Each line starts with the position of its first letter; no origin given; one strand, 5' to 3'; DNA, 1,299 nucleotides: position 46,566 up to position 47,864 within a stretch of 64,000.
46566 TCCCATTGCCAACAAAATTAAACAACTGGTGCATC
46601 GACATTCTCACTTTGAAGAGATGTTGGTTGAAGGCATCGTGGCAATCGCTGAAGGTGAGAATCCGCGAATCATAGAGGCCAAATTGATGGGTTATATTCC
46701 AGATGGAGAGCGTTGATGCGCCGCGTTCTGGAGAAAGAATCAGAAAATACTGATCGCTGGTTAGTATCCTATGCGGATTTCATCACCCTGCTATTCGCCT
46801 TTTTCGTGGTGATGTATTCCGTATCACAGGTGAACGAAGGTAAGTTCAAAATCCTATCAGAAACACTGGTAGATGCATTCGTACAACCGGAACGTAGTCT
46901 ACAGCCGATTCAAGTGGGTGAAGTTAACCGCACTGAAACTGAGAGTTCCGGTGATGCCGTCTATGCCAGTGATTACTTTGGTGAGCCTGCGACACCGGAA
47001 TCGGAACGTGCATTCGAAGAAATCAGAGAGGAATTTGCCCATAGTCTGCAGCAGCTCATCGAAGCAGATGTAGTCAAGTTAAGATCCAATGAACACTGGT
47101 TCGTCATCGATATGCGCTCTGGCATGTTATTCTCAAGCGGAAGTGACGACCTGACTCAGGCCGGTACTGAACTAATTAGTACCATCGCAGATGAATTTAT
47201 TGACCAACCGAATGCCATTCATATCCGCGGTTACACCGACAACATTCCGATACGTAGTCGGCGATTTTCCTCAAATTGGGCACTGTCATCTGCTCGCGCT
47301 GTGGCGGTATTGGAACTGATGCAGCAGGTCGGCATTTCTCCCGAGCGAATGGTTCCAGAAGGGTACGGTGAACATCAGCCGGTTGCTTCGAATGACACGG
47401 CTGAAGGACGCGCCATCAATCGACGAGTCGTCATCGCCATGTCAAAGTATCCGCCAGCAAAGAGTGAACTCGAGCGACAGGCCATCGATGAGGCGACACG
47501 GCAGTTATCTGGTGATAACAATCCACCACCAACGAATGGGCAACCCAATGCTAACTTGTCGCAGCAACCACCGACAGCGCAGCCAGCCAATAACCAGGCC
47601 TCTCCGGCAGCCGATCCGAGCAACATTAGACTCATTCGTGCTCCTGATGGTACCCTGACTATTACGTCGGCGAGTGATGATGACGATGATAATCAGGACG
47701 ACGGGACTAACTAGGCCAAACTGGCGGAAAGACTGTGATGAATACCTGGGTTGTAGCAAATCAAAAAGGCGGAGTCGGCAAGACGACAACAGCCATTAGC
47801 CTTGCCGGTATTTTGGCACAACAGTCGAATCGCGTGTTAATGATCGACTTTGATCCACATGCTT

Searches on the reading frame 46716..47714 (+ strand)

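Call 99: search_protein_families(library=pfam, proteins=[window:46716-47714:+], max_evalue=0.001)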
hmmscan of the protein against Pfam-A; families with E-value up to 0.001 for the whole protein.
window:46716-47714:+ (332 aa): 2 families
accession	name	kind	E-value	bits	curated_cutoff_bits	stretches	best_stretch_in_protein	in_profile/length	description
PF13677.11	MotB_plug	-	3e-20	72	24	1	7-55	10-58/58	Membrane MotB of proton-channel complex MotA/MotB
PF00691.25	OmpA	-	5.5e-18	65.6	27.2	1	138-236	1-98/98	OmpA family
